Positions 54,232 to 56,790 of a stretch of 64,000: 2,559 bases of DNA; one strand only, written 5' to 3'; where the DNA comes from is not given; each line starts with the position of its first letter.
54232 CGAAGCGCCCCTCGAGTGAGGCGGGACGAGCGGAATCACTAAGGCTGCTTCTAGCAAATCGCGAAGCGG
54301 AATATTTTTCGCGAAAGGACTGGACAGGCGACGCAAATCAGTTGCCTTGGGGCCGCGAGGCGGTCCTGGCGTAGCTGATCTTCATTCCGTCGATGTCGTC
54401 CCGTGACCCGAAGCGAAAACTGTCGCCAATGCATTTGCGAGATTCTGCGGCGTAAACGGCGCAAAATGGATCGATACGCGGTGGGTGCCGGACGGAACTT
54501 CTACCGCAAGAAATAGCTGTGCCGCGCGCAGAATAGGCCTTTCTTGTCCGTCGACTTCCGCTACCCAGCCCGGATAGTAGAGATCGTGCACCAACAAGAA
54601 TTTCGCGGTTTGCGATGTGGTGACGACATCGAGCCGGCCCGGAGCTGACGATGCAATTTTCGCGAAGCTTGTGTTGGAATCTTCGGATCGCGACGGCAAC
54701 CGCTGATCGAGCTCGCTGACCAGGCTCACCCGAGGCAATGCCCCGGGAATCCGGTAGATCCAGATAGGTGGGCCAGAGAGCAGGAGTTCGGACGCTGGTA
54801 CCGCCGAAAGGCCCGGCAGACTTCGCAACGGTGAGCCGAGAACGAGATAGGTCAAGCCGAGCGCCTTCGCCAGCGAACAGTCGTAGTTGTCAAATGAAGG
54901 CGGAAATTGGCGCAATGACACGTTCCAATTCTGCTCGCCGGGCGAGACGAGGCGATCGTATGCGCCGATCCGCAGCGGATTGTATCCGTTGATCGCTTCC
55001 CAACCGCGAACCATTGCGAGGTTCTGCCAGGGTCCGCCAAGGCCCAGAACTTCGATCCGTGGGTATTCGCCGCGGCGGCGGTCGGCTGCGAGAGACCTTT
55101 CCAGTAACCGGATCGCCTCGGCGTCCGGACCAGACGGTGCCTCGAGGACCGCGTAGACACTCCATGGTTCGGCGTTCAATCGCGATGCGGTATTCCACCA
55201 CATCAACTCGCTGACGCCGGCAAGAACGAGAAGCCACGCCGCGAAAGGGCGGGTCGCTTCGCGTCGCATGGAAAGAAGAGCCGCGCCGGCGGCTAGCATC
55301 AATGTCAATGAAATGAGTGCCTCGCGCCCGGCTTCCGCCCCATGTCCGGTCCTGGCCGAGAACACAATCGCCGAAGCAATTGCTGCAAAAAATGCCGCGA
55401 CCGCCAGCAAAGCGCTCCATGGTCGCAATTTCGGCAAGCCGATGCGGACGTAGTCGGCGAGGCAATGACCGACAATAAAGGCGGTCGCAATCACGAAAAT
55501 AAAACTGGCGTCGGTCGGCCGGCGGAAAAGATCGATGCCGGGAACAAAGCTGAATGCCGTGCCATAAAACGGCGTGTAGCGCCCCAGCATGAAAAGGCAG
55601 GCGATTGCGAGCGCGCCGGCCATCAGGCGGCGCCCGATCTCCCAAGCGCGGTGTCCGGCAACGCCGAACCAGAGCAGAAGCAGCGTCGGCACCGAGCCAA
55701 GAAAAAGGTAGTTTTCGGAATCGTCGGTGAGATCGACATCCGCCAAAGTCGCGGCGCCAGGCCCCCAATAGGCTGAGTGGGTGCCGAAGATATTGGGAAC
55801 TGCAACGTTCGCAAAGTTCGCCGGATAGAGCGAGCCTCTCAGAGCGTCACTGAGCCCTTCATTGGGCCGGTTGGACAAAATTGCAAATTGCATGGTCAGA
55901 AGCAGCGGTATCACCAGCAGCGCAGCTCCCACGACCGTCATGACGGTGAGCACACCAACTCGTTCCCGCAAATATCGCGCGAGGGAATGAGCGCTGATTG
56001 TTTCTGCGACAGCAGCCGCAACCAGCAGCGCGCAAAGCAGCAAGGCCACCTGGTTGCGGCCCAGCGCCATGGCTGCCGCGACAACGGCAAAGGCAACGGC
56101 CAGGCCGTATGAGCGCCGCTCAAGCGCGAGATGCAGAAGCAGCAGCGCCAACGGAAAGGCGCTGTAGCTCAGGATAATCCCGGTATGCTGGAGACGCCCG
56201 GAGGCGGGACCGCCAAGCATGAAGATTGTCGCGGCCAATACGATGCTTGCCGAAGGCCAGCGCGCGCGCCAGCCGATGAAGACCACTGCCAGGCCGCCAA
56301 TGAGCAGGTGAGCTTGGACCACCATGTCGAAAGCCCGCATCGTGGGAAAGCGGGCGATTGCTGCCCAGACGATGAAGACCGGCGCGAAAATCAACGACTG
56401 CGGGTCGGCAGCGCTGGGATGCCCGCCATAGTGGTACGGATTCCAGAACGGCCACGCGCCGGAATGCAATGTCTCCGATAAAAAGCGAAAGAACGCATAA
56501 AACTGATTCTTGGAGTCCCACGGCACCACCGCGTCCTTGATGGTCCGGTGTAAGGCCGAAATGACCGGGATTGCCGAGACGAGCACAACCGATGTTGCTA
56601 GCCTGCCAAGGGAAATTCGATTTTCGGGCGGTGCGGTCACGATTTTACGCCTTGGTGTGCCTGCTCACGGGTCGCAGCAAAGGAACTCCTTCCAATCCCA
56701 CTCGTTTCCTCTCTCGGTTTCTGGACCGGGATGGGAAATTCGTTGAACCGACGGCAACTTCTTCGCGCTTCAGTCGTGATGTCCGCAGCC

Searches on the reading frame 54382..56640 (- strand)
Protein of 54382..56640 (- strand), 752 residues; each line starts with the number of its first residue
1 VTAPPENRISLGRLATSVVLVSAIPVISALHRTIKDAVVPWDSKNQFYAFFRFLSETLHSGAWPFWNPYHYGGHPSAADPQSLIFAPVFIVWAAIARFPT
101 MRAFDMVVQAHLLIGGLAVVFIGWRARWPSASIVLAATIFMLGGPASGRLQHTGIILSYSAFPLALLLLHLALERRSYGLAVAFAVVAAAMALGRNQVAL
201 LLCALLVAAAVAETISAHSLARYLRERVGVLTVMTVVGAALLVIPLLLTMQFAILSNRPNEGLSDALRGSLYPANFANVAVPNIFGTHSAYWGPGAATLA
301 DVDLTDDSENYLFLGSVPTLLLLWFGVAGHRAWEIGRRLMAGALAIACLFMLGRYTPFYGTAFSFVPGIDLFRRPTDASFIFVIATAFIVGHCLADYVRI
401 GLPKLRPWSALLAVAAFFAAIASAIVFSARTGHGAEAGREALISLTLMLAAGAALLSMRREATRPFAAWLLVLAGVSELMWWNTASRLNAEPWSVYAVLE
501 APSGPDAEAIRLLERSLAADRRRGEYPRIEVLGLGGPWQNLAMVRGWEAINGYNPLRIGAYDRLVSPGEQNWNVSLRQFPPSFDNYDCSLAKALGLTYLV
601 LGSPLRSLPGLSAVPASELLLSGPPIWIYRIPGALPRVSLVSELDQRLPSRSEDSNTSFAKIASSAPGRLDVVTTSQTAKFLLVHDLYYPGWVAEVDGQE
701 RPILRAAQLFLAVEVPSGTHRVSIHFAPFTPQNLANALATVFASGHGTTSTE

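Call 3: search_protein_families(library=pfam, proteins=[window:54382-56640:-])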
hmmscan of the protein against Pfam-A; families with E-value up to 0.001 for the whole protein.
window:54382-56640:- (752 aa): 1 family
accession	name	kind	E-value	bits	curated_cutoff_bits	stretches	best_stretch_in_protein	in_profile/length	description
PF09586.16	YfhO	-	2e-09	36.9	28.5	1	637-728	733-825/835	Bacterial membrane protein YfhO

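Call 8: search_protein_families(library=ncbifam, proteins=[window:54382-56640:-], max_evalue=0.01)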
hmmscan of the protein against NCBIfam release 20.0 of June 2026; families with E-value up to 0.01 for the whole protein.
window:54382-56640:- (752 aa): 1 family
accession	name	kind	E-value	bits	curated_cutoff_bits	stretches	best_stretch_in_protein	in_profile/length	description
NF047590.1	GlcsyltransPgfM2Strep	equivalog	0.0066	14.6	1500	1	673-728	801-856/884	glycosyltransferase PgfM2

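Call 9: find_homologous_proteins(query=window:54382-56640:-)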
Query window:54382-56640:- (752 aa): 1081 proteins with E <= 0.001 among 8000 candidates; the best 120 are listed.
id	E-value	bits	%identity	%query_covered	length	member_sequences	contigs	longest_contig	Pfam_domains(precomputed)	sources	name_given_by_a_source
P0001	0.0e+0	1664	100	100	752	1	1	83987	PF09586.17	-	-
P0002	0.0e+0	1383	84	100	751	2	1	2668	PF09586.17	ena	-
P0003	0.0e+0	1325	80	99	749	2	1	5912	PF09586.17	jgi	jgi:hypothetical protein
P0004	0.0e+0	1294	77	99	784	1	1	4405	PF09586.17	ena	-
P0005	0.0e+0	1288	77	100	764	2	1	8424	-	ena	-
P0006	0.0e+0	1256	75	99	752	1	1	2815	PF09586.17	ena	-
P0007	0.0e+0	1229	74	98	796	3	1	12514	PF09586.17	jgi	jgi:hypothetical protein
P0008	0.0e+0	1214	72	98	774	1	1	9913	PF09586.17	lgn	-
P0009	0.0e+0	1210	73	98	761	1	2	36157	PF09586.17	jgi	jgi:hypothetical protein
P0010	0.0e+0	1207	72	98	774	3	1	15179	PF09586.17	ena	-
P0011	0.0e+0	1200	72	97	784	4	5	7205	PF09586.17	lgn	-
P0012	0.0e+0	1195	77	91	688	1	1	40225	PF09586.17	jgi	jgi:hypothetical protein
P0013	0.0e+0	1194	72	99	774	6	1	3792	-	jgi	-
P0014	0.0e+0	1192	72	100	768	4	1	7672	PF09586.17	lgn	-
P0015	0.0e+0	1173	71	98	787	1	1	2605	PF09586.17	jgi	jgi:hypothetical protein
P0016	0.0e+0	1171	70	98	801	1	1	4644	PF09586.17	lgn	-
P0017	0.0e+0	1162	72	96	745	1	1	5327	PF09586.17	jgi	jgi:hypothetical protein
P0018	0.0e+0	1156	69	99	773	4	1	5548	PF09586.17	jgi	-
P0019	0.0e+0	1155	70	100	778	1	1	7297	PF09586.17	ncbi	-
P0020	0.0e+0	1155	70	97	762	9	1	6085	PF09586.17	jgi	jgi:hypothetical protein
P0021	0.0e+0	1153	70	98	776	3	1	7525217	PF09586.17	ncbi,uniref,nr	ncbi:hypothetical protein [Bradyrhizobium erythrophlei]|uniref:YfhO family protein n=1 Tax=Bradyrhiz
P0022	0.0e+0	1151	71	98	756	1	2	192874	PF09586.17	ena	-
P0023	0.0e+0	1148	72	96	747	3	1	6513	PF09586.17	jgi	jgi:hypothetical protein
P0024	0.0e+0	1145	69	99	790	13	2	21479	PF09586.17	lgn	-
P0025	0.0e+0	1143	68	99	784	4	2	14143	PF09586.17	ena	-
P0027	0.0e+0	1134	69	99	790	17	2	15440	PF09586.17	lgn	-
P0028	0.0e+0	1131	68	99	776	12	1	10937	PF09586.17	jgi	jgi:hypothetical protein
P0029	0.0e+0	1118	68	98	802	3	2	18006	PF09586.17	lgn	-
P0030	0.0e+0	1103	66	99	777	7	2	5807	PF09586.17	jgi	jgi:hypothetical protein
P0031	0.0e+0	1101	65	98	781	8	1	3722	PF09586.17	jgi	jgi:hypothetical protein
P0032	0.0e+0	1094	65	99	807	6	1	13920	PF09586.17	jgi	jgi:hypothetical protein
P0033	0.0e+0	1085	66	99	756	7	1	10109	PF09586.17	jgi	jgi:hypothetical protein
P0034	0.0e+0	1085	67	98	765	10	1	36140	PF09586.17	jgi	jgi:hypothetical protein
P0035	0.0e+0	1083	70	91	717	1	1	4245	PF09586.17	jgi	jgi:hypothetical protein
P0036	0.0e+0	1081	65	99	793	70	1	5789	PF09586.17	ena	-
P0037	0.0e+0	1073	66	98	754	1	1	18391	PF09586.17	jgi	jgi:hypothetical protein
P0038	0.0e+0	1062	66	99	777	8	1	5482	PF09586.17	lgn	-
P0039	0.0e+0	1060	69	93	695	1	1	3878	PF09586.17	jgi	jgi:hypothetical protein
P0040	0.0e+0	1057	65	98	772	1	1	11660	PF09586.17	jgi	jgi:hypothetical protein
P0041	0.0e+0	1048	65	97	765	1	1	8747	PF09586.17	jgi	jgi:hypothetical protein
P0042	0.0e+0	1046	64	97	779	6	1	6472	PF09586.17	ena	-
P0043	0.0e+0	1045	64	98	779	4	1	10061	PF09586.17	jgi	jgi:hypothetical protein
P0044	0.0e+0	1036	65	97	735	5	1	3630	PF09586.17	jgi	jgi:hypothetical protein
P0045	0.0e+0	1030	65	97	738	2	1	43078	PF09586.17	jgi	jgi:hypothetical protein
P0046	0.0e+0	1026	66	93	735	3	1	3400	PF09586.17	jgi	jgi:hypothetical protein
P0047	0.0e+0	1020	62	98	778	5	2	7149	PF09586.17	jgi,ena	jgi:hypothetical protein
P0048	0.0e+0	1020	62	97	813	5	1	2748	PF09586.17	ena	-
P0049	0.0e+0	1019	63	97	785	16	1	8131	PF09586.17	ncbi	-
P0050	0.0e+0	1019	62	99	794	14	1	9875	PF09586.17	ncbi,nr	ncbi:MAG: hypothetical protein JWP25_7003 [Bradyrhizobium sp.]|nr:hypothetical protein [Bradyrhizobi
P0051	0.0e+0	1018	62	99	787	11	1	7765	PF09586.17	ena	-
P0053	0.0e+0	1015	64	98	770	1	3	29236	PF09586.17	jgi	jgi:hypothetical protein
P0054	0.0e+0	1013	63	97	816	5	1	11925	PF09586.17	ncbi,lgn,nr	ncbi:MAG: hypothetical protein QOE39_3984 [Bradyrhizobium sp.]|nr:hypothetical protein [Bradyrhizobi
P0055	0.0e+0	1012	63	97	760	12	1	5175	PF09586.17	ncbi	-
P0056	0.0e+0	1012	62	99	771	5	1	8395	PF09586.17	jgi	jgi:hypothetical protein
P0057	1.5e-298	1011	66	94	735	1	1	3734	PF09586.17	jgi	jgi:hypothetical protein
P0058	1.8e-298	1010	64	94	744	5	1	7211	PF09586.17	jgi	jgi:hypothetical protein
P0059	2.0e-298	1010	63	98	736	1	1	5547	PF09586.17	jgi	jgi:hypothetical protein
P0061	2.7e-298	1010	63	97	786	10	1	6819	PF09586.17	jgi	jgi:hypothetical protein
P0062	3.6e-298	1009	63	97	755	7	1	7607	PF09586.17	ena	-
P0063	5.7e-298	1009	61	98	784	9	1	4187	PF09586.17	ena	-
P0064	1.0e-297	1008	61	97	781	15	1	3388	PF09586.17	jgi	jgi:hypothetical protein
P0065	3.7e-296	1003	64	97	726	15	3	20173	PF09586.17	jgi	jgi:hypothetical protein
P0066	5.1e-296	1002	63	96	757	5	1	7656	PF09586.17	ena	-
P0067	9.0e-296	1001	61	97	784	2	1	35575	PF09586.17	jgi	jgi:hypothetical protein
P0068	1.5e-295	1001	61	99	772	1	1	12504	PF09586.17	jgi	jgi:hypothetical protein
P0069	1.9e-295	1000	63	97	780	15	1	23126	PF09586.17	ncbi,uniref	ncbi:MAG: hypothetical protein WA702_09640 [Bradyrhizobium sp.]|uniref:YfhO family protein n=1 Tax=B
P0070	2.8e-295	1000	62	97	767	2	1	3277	PF09586.17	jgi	-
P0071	3.3e-295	1000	62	98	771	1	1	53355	PF09586.17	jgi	jgi:hypothetical protein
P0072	5.7e-295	999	62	97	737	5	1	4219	PF09586.17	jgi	jgi:hypothetical protein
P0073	6.0e-295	999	61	96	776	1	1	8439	PF09586.17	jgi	jgi:hypothetical protein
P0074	1.7e-294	997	62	97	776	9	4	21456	PF09586.17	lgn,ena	-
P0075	2.5e-294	997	62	100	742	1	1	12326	PF09586.17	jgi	jgi:hypothetical protein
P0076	4.4e-294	996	63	96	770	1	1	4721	PF09586.17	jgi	-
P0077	9.1e-294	995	61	99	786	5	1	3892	PF09586.17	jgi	jgi:hypothetical protein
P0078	1.1e-293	994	63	96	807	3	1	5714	PF09586.17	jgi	jgi:hypothetical protein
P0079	1.2e-293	994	62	97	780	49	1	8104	PF09586.17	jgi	jgi:hypothetical protein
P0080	1.2e-293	994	63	97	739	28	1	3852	PF09586.17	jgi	-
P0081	1.7e-293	994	61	99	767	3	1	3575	PF09586.17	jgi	jgi:hypothetical protein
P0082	1.9e-293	994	63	96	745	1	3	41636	PF09586.17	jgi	jgi:hypothetical protein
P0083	2.1e-293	994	62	97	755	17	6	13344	PF09586.17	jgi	jgi:hypothetical protein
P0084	5.0e-293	992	62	97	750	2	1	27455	PF09586.17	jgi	jgi:hypothetical protein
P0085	5.6e-293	992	61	97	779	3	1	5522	PF09586.17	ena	-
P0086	8.5e-293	992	62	98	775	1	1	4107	PF09586.17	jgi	jgi:hypothetical protein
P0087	1.3e-292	991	62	96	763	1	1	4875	PF09586.17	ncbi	ncbi:MAG: hypothetical protein ABW175_23320 [Bradyrhizobium sp.]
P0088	2.1e-292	990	62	97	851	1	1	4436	PF09586.17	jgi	jgi:hypothetical protein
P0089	2.4e-292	990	61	98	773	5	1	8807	PF09586.17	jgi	jgi:hypothetical protein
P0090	1.1e-291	988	60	96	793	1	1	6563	PF09586.17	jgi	jgi:hypothetical protein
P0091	1.2e-291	988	62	97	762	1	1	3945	PF09586.17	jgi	jgi:hypothetical protein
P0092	1.6e-291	987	63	96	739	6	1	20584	PF09586.17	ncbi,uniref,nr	ncbi:MAG TPA: hypothetical protein VJV58_04140 [Bradyrhizobium sp.]|uniref:hypothetical protein n=1 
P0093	1.6e-291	987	62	97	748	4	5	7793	PF09586.17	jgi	jgi:hypothetical protein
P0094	5.6e-291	986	60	97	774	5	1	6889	PF09586.17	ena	-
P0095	6.5e-291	985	60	99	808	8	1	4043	PF09586.17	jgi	jgi:hypothetical protein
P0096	1.4e-290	984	61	97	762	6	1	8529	PF09586.17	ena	-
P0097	3.9e-290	983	62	96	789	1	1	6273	PF09586.17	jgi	jgi:hypothetical protein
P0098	4.3e-290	983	63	96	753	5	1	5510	PF09586.17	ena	-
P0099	7.5e-290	982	60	97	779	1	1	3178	PF09586.17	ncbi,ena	-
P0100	8.5e-290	982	64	94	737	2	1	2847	PF09586.17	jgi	-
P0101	8.9e-289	978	61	97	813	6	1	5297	PF09586.17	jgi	jgi:hypothetical protein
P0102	1.9e-288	977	60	97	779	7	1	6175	PF09586.17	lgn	-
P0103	2.9e-288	977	63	95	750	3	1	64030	PF09586.17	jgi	-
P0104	3.0e-288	977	63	94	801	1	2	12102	PF09586.17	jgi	jgi:hypothetical protein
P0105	3.4e-288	976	62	97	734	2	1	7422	PF09586.17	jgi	jgi:Bacterial membrane protein YfhO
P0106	5.6e-288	976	61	99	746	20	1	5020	PF09586.17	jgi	jgi:hypothetical protein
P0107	7.5e-288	975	64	93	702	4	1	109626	PF09586.17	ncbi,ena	-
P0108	1.2e-286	971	60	96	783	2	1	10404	PF09586.17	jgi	jgi:hypothetical protein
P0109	4.6e-286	969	60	95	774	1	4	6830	PF09586.17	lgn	-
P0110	8.0e-286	968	60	99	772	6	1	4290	PF09586.17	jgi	jgi:hypothetical protein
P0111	2.4e-285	967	62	93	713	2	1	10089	PF09586.17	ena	-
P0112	5.3e-285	966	62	97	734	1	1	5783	PF09586.17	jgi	jgi:hypothetical protein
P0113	5.9e-285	966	61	98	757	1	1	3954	PF09586.17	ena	-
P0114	6.0e-285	966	64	94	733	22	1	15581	PF09586.17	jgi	jgi:hypothetical protein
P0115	6.9e-285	965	61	96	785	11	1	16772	PF09586.17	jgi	jgi:hypothetical protein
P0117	1.9e-284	964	62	97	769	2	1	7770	PF10131.16,PF09586.17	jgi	jgi:hypothetical protein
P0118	5.4e-284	962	60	98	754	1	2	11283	PF09586.17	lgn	-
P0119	1.5e-283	961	61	98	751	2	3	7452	PF09586.17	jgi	jgi:hypothetical protein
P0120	1.2e-282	958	61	97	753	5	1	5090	PF09586.17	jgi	jgi:hypothetical protein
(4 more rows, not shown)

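Call 12: find_related_loci(query=A1, collection=genome_contigs, flank=8000)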
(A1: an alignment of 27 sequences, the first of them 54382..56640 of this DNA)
Query A1 (752 aa) in genome_contigs; peptide patterns used: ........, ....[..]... (x = any residue, [..] = any of these).
182 stretches matched a pattern; 167 encode a relative of the query (tblastn E <= 1e-3); the best 80 are kept; 80 distinct loci.
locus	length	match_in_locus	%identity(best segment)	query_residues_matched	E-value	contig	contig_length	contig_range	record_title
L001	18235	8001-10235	71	4-738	0e+0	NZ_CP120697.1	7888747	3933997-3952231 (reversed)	Bradyrhizobium sp. STM 3557 chromosome, complete genome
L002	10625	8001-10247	63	13-738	0e+0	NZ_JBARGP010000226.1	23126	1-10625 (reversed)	MAG: Bradyrhizobium sp. isolate MFD10145_ilm_asm_bin8 k127_24088, whole genome shotgun sequence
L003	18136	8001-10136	64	13-738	0e+0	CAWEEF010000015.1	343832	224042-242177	MAG: uncultured Alphaproteobacteria bacterium isolate MFD01213.bin.1.132 genome assembly, contig: contig_4191, whole gen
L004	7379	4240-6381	63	17-746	0e+0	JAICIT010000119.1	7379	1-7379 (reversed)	MAG: Bradyrhizobium sp. isolate GZL_FP_2_bin.119 k141_1832671_length_7379_cov_36.7519, whole genome shotgun sequence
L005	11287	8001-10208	62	13-742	0e+0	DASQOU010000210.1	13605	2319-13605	MAG TPA_asm: Bradyrhizobium sp. isolate SMAG_U10811 k141_1193895, whole genome shotgun sequence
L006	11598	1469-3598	63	17-740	0e+0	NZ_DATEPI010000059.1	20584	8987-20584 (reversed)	MAG: Bradyrhizobium sp. isolate SMAG_U9017 k141_1469249, whole genome shotgun sequence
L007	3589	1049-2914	70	1-622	0e+0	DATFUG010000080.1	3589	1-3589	MAG TPA_asm: Steroidobacteraceae bacterium isolate SMAG_U9431 k141_1544042, whole genome shotgun sequence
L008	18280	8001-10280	72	6-738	0e+0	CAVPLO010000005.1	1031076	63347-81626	MAG: uncultured Alphaproteobacteria bacterium isolate MFD10113.bin.2.56 genome assembly, contig: contig_3710, whole geno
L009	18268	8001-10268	52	11-738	0e+0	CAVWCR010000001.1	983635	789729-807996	MAG: uncultured Alphaproteobacteria bacterium isolate MFD04944.bin.1.54 genome assembly, contig: contig_13489, whole gen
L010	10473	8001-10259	54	13-738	0e+0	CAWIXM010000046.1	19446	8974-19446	MAG: uncultured Alphaproteobacteria bacterium isolate MFD05684.bin.2.286 genome assembly, contig: contig_47761, whole ge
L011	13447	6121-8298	53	13-738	0e+0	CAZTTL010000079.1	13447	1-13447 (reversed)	MAG TPA_asm: uncultured Rhodoplanes sp. isolate SRP214966_co3_393 genome assembly, contig: NODE_7156_length_13447_cov_13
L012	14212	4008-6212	54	36-741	0e+0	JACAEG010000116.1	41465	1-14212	MAG: Pseudorhodoplanes sp. isolate L.E.AP.45 k119_353494, whole genome shotgun sequence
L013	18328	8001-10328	51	2-746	0e+0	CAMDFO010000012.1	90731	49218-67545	MAG: Rhodoplanes piscinae isolate TH-08apr19-231 genome assembly, contig: TH-08apr19-C413, whole genome shotgun sequence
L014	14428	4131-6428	50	1-741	0e+0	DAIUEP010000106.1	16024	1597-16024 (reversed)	MAG TPA_asm: Xanthobacteraceae bacterium isolate CTOTU26103 NODE_1586_length_16024_cov_15.259503, whole genome shotgun s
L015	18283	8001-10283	53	13-738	0e+0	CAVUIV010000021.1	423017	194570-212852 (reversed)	MAG: uncultured Alphaproteobacteria bacterium isolate MFD04651.bin.2.146 genome assembly, contig: contig_43624, whole ge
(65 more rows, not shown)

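Call 25: predict_structure(alignment_id=A1)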
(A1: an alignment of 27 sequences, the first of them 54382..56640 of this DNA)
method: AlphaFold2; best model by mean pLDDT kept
length: 752 residues; sequences in the alignment: 27
mean_pLDDT: 61.3   pTM: 0.61
mean pLDDT of the five models: 61.3, 54.7, 54.3, 50.2, 49.3
residues with pLDDT >= 90: 49; 70-90: 236; 50-70: 226; < 50: 241
segments of 3 or more residues with pLDDT < 50: 1-8, 63-85, 145-155, 192-217, 240-312, 353-376, 485-489, 547-585, 646-656, 740-752
pLDDT, mean of each block of 10 residues (from residue 1): 42 87 84 67 57 64 43 35 51 66 73 84 85 90 54 51 70 67 59 43 45 48 63 54 46 38 37 29 26 24 28 68 81 70 65 44 36 47 80 89 81 75 60 63 81 87 91 87 54 53 73 82 70 59 48 29 28 34 45 63 72 73 80 71 59 55 73 88 71 85 71 90 73 52 38 26
secondary structure, 60 per line:
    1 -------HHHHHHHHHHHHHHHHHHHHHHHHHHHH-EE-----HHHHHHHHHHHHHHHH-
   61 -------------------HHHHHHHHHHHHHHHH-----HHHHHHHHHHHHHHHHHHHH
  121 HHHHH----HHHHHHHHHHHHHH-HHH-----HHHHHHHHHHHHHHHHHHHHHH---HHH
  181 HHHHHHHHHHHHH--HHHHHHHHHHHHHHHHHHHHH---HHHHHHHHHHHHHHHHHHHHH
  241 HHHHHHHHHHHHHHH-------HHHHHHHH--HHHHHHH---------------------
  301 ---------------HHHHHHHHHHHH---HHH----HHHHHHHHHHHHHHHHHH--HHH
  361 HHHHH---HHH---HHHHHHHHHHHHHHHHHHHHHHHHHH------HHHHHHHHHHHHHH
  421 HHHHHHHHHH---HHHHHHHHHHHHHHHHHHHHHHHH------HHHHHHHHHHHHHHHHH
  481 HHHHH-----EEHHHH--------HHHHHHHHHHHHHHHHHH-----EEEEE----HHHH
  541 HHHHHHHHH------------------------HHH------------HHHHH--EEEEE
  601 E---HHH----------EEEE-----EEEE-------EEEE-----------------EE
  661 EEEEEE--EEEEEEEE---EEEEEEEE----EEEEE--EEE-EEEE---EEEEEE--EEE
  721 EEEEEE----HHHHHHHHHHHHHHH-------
elements in order (helices of 4 or more, strands of 3 or more residues): H8-35 H44-59 H80-95 H101-125 H130-143 H153-174 H178-193 H196-216 H220-255 H263-270 H273-279 H316-327 H338-355 H358-365 H375-400 H407-430 H434-457 H464-485 H493-496 H505-522 E528-532 H537-549 H589-593 E596-601 E618-621 E627-630 E638-641 E659-666 E669-676 E680-687 E692-696 E699-701 E703-706 E710-715 E718-726 H731-745

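Call 29: fold_search(model_id=the predicted structure, library=pdb)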
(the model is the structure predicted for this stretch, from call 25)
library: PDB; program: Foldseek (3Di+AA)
matches with E <= 10: 272; with E <= 0.001: 0
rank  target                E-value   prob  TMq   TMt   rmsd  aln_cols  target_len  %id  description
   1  6w98_A                2.3e-02  0.95  0.32  0.20  21.2       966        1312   12  Single-Particle Cryo-EM Structure of Arabinofuranosyltransferase AftD from Mycobacteria (released 2020-05-13)
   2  8age_A                8.7e-02  0.94  0.34  0.38  19.4       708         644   12  Structure of yeast oligosaccharylransferase complex with acceptor peptide bound (released 2022-12-07)
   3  7oci_F                1.1e-01  0.97  0.35  0.40  14.5       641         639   12  Cryo-EM structure of yeast Ost6p containing oligosaccharyltransferase complex (released 2022-02-16)
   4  8fq9                  1.4e-01  0.15  0.11  0.15  25.4       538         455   12  Crystal structure of a ligand-bound cation-site mutant D55C of a melibiose transporter (released 2024-06-05)
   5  8t6a                  1.5e-01  0.12  0.10  0.14  21.3       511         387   12  Human VMAT2 in complex with reserpine (released 2023-11-01)
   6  5ogl_A                1.6e-01  0.98  0.34  0.36  13.1       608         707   10  Structure of bacterial oligosaccharyltransferase PglB in complex with an acceptor peptide and an lipid-linked oligosac (released 2017-10-25)
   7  9wno_A                1.7e-01  0.72  0.21  0.33  15.2       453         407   13  Cryo-EM structure of Candida glabrata GPI mannosyltransferase I bound to Dol-P-Man (released 2025-12-03)
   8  6c26_A                2.7e-01  0.80  0.32  0.36  14.5       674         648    9  The Cryo-EM structure of a eukaryotic oligosaccharyl transferase complex (released 2018-01-31)
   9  6e8j                  2.9e-01  0.11  0.11  0.14  26.1       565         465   12  Crystal Structure of A Bacterial Homolog to Human Lysosomal Transporter, Spinster, in Inward-facing And Occupied Conform (released 2019-08-14)
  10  8ex6                  3.0e-01  0.11  0.11  0.16  22.1       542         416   13  Human S1P transporter Spns2 in an inward-facing open conformation (state 1*) (released 2023-05-31)
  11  7jsj_A                3.2e-01  0.06  0.08  0.10  24.9       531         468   12  Structure of the NaCT-PF2 complex (released 2021-02-24)
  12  7l16                  3.3e-01  0.11  0.12  0.16  27.4       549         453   13  Crystal structure of sugar-bound melibiose permease MelB (released 2021-08-04)
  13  2rdy_A                3.6e-01  0.99  0.08  0.07   3.6        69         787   16  Crystal structure of a putative glycoside hydrolase family protein from Bacillus halodurans (released 2007-10-09)
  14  8x6x_A                3.6e-01  0.08  0.09  0.12  24.6       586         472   10  Structure of the multidrug efflux pump EfpA from M. tuberculosis complexed with lipids (released 2024-11-27)
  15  8pnl_C                4.6e-01  0.09  0.10  0.14  26.0       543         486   12  Outward-open conformation of a Major Facilitator Superfamily (MFS) transporter MHAS2168, a homologue of Rv1410 from M. (released 2023-10-18)
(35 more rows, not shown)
